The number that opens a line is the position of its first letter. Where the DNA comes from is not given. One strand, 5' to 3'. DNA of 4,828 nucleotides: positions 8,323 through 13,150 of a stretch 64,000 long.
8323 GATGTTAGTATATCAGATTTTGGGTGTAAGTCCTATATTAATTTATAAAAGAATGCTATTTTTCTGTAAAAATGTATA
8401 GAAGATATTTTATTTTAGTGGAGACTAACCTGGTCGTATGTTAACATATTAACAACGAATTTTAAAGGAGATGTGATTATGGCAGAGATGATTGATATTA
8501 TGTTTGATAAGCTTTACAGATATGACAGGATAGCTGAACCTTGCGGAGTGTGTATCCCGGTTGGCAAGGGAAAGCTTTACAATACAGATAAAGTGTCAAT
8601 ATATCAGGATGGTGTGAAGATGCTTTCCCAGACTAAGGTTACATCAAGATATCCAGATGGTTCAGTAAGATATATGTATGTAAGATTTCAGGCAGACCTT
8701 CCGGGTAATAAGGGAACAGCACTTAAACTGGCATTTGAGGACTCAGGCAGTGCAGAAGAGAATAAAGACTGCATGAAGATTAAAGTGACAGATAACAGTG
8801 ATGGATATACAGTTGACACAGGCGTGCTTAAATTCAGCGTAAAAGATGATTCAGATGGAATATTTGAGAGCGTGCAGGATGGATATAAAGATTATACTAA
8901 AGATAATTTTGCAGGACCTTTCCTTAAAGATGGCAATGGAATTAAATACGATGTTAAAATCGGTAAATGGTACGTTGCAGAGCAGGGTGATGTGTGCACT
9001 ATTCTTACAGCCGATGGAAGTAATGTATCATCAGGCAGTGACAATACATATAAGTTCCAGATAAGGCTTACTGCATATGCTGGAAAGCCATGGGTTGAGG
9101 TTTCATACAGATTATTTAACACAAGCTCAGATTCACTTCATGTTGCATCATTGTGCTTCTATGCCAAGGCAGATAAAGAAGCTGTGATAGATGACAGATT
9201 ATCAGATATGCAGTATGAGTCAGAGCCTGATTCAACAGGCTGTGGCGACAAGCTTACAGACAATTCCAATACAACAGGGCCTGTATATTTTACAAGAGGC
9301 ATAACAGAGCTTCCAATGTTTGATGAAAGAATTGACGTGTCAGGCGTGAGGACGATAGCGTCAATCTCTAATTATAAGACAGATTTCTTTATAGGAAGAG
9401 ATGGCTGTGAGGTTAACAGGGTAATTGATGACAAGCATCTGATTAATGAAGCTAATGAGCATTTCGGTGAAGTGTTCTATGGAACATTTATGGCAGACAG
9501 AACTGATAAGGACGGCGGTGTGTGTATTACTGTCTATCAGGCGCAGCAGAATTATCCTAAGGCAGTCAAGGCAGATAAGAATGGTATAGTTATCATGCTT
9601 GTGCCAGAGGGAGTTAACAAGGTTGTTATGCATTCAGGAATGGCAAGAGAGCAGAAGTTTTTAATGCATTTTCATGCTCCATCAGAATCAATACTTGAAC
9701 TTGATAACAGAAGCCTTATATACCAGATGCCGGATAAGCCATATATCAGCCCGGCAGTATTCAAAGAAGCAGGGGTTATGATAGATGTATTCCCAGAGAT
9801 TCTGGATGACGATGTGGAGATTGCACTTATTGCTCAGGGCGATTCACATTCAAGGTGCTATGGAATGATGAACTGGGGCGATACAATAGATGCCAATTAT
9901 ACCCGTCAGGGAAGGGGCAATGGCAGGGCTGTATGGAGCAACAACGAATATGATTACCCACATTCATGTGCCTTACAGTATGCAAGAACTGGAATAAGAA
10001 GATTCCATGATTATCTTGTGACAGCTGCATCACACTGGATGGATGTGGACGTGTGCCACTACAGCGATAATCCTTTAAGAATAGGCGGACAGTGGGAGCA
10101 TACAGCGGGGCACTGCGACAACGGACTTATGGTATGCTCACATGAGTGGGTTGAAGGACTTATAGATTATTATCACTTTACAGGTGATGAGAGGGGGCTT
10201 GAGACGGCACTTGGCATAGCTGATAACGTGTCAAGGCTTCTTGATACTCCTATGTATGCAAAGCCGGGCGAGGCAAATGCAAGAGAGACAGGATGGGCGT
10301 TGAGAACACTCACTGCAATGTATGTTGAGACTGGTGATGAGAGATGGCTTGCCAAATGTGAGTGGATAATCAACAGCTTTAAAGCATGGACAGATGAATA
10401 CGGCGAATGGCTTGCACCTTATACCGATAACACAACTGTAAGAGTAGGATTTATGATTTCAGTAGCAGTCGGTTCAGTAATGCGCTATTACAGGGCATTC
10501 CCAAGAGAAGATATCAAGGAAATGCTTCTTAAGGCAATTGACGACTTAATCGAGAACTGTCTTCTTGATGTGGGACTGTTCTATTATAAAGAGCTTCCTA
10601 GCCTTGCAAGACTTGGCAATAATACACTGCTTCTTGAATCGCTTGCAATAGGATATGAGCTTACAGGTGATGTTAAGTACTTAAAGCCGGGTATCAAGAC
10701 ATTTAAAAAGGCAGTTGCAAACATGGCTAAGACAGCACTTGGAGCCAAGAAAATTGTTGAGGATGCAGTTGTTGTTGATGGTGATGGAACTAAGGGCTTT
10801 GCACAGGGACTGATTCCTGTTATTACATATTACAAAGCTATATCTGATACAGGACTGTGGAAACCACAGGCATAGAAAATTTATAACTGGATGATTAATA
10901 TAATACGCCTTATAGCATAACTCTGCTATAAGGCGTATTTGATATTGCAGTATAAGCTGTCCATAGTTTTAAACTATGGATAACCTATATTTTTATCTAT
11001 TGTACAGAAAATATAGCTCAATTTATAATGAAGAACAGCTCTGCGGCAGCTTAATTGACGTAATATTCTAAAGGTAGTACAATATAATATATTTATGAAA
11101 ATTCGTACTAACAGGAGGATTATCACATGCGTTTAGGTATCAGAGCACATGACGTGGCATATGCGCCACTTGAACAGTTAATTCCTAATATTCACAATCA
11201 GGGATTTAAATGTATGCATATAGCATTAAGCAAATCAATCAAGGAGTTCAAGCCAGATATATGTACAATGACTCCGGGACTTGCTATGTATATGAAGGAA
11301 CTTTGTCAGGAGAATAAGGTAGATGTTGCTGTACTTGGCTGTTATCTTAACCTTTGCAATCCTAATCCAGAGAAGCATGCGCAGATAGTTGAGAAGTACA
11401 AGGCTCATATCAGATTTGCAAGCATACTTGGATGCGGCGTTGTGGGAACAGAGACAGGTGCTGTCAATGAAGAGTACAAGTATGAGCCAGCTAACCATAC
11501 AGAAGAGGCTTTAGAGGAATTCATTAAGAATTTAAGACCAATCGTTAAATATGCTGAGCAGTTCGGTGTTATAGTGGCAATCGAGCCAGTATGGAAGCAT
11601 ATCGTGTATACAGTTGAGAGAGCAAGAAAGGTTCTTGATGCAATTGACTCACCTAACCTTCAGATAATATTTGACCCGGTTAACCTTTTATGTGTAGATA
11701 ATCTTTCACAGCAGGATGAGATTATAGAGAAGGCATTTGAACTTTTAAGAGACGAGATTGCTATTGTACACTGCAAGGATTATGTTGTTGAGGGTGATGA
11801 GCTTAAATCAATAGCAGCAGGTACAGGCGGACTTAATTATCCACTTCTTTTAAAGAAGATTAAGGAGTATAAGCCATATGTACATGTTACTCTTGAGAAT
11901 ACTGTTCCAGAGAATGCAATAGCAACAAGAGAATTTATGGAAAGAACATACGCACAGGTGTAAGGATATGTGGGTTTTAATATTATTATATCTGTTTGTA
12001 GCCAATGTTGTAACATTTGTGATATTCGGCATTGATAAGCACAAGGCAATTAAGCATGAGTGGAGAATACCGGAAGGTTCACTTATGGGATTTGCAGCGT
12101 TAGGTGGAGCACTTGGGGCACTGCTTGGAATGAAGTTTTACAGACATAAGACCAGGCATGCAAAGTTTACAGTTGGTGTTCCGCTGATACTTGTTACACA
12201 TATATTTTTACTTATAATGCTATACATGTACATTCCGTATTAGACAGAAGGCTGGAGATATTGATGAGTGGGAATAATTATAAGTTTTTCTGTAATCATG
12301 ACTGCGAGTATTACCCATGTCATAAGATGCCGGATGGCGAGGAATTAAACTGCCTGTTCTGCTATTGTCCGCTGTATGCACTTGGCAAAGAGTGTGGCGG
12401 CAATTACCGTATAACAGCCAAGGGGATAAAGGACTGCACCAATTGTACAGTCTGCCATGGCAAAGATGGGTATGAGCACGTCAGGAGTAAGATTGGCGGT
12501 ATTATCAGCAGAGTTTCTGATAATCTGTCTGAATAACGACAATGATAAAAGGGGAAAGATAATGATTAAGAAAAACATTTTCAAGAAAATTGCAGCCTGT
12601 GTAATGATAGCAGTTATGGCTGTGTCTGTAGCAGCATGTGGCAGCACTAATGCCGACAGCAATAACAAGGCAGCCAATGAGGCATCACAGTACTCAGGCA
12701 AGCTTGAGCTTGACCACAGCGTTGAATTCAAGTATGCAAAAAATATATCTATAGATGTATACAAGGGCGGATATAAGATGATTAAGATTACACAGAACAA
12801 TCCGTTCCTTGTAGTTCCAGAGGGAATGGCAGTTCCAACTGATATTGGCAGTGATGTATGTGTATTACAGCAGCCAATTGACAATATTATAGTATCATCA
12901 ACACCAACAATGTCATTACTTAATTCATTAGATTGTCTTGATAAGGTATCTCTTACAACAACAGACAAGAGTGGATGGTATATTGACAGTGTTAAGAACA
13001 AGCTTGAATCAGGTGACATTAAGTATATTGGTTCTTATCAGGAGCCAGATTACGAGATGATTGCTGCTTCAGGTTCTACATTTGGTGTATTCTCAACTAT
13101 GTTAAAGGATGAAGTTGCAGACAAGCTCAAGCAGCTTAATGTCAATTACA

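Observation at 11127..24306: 13-kb cobamide salvage/remodeling operon with no detectable cobalamin riboswitch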

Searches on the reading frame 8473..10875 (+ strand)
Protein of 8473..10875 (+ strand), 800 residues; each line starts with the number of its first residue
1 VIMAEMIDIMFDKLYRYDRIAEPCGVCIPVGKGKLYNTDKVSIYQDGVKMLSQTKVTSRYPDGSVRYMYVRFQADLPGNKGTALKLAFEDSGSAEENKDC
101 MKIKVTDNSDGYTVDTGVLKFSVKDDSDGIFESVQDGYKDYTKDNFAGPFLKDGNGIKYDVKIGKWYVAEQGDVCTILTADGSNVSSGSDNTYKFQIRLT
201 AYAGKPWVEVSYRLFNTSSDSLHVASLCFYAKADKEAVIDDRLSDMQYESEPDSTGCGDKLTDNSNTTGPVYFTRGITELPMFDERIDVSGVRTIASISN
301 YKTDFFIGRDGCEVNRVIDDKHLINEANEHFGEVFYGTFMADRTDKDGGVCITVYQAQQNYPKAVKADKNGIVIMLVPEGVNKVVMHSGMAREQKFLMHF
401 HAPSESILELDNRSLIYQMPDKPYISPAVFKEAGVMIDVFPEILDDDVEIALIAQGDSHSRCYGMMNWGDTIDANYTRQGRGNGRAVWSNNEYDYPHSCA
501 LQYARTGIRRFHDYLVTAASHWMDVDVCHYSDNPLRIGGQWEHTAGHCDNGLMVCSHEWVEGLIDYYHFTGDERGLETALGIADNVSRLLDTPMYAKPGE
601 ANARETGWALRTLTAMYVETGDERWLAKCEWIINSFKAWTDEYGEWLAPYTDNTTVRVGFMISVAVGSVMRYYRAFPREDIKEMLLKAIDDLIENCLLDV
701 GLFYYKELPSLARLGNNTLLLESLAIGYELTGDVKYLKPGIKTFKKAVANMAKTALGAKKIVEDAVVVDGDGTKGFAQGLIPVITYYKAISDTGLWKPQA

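Call 8: search_protein_families(library=pfam, proteins=[window:8473-10875:+])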
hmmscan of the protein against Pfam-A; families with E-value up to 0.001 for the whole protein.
window:8473-10875:+ (800 aa): 2 families
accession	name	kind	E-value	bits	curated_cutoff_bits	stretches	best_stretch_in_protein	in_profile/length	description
PF07944.18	Beta-AFase-like_GH127_cat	-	3.7e-08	33.2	24.9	1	552-635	123-206/376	Beta-L-arabinofuranosidase, GH127 catalytic domain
PF21345.3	PcRGLX_2nd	-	0.00013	21.6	23.5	1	103-216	1-124/360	PcRGLX-like protein central beta sandwich domain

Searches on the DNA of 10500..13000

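Call 3: search_rna_families(source=window, start=10500, end=13000, threshold=evalue, max_evalue=10, show_alignments=3)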
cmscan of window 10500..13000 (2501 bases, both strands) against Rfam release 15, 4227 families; matches with E-value up to 10: 3.
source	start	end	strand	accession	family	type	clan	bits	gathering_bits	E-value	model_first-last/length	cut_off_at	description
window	10774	10850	+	RF01424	snoR118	Gene; snRNA; snoRNA; CD-box;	CL00071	19.9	44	0.9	1-92/92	no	small nucleolar RNA snoR118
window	10900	10939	-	RF03716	mir-7131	Gene; miRNA;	-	18.2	74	3.4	1-84/84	no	mir-7131 microRNA precursor family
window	10882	10955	+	RF00833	mir-70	Gene; miRNA;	-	17.3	90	9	1-79/79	no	mir-70 microRNA precursor family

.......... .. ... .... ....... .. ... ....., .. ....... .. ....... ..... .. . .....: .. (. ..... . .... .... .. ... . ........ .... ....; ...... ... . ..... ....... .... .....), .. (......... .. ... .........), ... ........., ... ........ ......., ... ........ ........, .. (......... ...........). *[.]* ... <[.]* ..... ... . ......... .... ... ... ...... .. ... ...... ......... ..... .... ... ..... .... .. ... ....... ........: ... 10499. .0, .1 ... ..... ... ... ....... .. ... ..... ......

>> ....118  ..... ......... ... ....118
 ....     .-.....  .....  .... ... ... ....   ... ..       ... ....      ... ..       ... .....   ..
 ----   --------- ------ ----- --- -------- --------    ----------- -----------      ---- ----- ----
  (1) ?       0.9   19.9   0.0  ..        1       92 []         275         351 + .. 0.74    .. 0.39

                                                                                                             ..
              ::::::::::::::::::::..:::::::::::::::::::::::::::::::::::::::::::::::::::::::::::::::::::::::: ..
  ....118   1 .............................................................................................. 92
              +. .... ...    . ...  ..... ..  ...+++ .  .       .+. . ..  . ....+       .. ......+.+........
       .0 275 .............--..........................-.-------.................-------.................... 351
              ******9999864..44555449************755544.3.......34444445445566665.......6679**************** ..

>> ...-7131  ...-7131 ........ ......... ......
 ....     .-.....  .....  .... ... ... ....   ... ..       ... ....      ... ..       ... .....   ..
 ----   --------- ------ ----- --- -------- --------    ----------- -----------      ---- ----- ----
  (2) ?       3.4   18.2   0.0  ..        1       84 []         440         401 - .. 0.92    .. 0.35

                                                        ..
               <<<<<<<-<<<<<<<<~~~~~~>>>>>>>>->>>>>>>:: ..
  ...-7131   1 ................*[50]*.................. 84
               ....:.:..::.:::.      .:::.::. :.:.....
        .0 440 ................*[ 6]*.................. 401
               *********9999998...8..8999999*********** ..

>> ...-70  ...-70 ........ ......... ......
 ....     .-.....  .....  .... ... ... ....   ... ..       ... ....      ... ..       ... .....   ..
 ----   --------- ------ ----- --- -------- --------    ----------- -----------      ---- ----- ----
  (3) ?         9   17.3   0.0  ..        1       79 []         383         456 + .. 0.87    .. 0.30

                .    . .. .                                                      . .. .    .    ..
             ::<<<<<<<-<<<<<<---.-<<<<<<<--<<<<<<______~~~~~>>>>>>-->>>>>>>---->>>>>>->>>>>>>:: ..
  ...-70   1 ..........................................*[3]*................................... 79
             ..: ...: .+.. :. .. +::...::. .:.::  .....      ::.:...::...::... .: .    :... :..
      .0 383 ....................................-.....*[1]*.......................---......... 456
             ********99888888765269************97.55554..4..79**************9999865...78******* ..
